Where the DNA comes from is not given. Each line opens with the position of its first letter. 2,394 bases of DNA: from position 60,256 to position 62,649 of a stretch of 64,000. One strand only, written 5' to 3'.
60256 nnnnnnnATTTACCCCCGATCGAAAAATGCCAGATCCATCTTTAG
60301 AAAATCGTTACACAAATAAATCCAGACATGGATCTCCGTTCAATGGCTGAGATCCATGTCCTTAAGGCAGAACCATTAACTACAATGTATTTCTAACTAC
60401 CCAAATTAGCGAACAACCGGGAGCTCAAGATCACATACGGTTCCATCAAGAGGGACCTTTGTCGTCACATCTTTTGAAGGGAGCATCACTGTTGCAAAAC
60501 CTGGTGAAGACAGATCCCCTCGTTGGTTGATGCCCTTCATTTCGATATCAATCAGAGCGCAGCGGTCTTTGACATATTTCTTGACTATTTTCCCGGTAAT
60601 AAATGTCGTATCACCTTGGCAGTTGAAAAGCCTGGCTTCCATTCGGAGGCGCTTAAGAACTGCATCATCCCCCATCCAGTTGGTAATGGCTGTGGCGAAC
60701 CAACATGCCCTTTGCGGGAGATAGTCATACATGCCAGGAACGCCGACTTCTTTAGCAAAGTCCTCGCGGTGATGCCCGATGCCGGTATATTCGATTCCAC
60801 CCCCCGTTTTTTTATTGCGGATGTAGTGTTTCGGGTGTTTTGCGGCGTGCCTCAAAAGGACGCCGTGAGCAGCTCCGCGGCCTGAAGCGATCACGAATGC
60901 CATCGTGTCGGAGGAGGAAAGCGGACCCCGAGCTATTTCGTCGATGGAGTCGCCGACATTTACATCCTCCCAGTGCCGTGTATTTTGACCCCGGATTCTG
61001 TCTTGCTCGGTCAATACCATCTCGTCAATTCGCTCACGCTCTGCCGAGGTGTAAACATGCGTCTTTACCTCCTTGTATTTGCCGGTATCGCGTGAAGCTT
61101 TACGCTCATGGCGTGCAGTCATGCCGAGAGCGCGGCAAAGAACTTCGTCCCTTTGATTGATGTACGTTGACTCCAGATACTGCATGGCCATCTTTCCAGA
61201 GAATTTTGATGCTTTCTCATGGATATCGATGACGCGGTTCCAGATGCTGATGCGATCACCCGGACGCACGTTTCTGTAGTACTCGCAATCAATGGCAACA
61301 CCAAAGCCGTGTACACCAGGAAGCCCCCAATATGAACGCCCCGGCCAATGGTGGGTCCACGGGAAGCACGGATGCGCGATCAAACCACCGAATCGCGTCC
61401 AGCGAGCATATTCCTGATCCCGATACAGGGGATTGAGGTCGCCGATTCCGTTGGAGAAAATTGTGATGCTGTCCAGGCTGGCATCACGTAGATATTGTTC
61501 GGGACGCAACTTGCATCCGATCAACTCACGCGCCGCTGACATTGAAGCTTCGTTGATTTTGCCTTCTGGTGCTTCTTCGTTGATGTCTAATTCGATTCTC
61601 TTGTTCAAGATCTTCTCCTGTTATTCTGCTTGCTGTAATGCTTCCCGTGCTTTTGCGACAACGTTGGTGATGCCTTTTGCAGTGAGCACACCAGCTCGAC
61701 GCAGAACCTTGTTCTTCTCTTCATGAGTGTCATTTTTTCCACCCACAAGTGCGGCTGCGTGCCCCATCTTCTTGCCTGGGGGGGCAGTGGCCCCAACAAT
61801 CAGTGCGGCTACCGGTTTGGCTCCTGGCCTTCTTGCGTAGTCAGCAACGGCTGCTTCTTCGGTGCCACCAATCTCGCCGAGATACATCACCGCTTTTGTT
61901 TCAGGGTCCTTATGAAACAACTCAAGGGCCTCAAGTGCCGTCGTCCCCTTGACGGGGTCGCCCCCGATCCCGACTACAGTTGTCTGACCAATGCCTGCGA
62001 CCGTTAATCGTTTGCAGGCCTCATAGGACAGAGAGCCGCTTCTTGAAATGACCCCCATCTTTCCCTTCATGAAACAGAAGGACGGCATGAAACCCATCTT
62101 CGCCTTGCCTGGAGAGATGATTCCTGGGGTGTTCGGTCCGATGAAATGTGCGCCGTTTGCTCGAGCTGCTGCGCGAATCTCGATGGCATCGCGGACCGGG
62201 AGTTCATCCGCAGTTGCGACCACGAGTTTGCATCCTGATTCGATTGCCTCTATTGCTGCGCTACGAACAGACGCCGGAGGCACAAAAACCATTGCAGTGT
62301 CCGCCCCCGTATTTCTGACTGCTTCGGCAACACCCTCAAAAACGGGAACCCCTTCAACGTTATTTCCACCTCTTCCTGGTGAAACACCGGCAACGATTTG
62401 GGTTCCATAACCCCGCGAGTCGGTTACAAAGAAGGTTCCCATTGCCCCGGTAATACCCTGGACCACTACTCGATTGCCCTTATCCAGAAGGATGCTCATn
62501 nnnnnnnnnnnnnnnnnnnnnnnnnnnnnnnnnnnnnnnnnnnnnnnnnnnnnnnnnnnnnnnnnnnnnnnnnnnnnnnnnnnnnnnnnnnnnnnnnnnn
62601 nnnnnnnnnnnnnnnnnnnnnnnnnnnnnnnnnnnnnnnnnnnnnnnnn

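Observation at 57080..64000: Lower-GC block encoding an uncharacterised organic-acid / acyl-CoA module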

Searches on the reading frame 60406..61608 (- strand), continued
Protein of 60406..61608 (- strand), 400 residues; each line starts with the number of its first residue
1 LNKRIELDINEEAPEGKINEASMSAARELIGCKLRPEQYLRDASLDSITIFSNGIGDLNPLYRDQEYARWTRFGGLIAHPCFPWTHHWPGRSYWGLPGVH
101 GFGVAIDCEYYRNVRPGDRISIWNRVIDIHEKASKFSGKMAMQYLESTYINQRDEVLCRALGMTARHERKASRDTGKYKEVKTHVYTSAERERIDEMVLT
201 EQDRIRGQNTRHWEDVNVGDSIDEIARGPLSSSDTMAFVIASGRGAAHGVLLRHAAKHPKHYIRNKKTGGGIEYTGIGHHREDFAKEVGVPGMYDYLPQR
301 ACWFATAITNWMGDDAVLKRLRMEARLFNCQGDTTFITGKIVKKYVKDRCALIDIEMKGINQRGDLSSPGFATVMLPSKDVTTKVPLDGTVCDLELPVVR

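Call 108: find_encoding_contigs(protein=P0001, flank=10000, max_places=3)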
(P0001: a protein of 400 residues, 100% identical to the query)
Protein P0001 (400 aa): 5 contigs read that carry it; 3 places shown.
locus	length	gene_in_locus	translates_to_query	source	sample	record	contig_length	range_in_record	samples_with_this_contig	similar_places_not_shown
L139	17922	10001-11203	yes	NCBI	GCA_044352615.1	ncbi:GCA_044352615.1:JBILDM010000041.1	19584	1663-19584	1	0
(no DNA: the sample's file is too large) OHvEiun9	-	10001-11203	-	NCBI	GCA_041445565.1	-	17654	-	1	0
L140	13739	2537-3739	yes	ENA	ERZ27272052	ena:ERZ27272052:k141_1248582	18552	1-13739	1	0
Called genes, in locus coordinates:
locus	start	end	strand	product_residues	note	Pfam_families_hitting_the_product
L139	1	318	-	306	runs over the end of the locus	PF00126:HTH_1, PF03466:LysR_substrate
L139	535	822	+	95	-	-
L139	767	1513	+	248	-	PF03401:TctC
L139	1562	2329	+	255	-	PF00378:ECH_1, PF16113:ECH_2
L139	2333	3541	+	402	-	PF02515:CoA_transf_3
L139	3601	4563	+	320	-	PF03401:TctC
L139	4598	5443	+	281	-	PF13452:FAS1_DH_region (faint), PF27832:Htd2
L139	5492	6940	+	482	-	PF03972:MmgE_PrpD_N, PF19305:MmgE_PrpD_C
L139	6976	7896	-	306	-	PF00126:HTH_1, PF03466:LysR_substrate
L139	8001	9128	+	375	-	PF08442:ATP-grasp_2, PF24948:Citrate_synth_N, PF00549:Ligase_CoA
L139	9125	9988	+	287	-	PF02629:CoA_binding, PF13380:CoA_binding_2 (weak), PF13607:Succ_CoA_lig, PF00549:Ligase_CoA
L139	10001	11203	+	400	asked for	PF13452:FAS1_DH_region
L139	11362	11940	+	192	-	PF00857:Isochorismatase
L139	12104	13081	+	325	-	PF03401:TctC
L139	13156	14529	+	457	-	PF03972:MmgE_PrpD_N, PF19305:MmgE_PrpD_C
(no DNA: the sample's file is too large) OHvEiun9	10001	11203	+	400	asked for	PF13452:FAS1_DH_region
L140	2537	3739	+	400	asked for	PF13452:FAS1_DH_region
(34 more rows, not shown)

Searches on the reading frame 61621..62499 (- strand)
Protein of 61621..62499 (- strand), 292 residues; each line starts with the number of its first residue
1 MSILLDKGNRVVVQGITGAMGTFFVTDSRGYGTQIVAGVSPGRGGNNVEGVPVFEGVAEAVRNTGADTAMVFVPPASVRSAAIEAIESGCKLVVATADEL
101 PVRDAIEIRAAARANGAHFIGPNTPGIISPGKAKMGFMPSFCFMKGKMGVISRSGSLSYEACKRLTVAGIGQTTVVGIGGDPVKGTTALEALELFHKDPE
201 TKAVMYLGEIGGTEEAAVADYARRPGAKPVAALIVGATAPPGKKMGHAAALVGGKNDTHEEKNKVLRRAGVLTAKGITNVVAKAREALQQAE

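Call 7: search_protein_families(library=pfam, proteins=[window:61621-62499:-], max_evalue=0.01)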
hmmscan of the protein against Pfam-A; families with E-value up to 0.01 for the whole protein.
window:61621-62499:- (292 aa): 4 families
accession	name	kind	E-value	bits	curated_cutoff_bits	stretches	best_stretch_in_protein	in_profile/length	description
PF02629.25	CoA_binding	-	6.2e-21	75.4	22.3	1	7-96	2-94/97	CoA binding domain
PF00549.24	Ligase_CoA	-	3e-19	69.9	24.5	1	151-271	1-127/128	CoA-ligase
PF13607.11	Succ_CoA_lig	-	1.2e-09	38.5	27.4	1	145-282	1-133/138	Succinyl-CoA ligase like flavodoxin domain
PF13380.12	CoA_binding_2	-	3.4e-07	31.2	22.8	1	38-128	32-114/116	CoA binding domain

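Call 8: search_protein_families(library=ncbifam, proteins=[window:61621-62499:-], max_evalue=0.01)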
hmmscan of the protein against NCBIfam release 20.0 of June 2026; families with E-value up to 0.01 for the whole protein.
window:61621-62499:- (292 aa): 5 families
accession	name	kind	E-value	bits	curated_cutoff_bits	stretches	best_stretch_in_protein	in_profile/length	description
NF004230.0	PRK05678.1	equivalog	2.8e-100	335.3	336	1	1-289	1-289/291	succinate--CoA ligase subunit alpha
TIGR01019.1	sucCoAalpha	subfamily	1.1e-96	323.6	353.2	1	3-287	1-285/286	succinate--CoA ligase subunit alpha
TIGR02717.1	AcCoA-syn-alpha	equivalog_domain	8e-19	67.6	567.15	1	45-285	46-285/447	acetate--CoA ligase alpha subunit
NF004760.0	PRK06091.1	subfamily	5.3e-11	41.7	433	1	65-239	117-291/555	acyl-CoA synthetase FdrA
NF045494.1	AcCoALig_Archglob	equivalog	2.6e-09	36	1200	1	66-282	282-496/665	acetate--CoA ligase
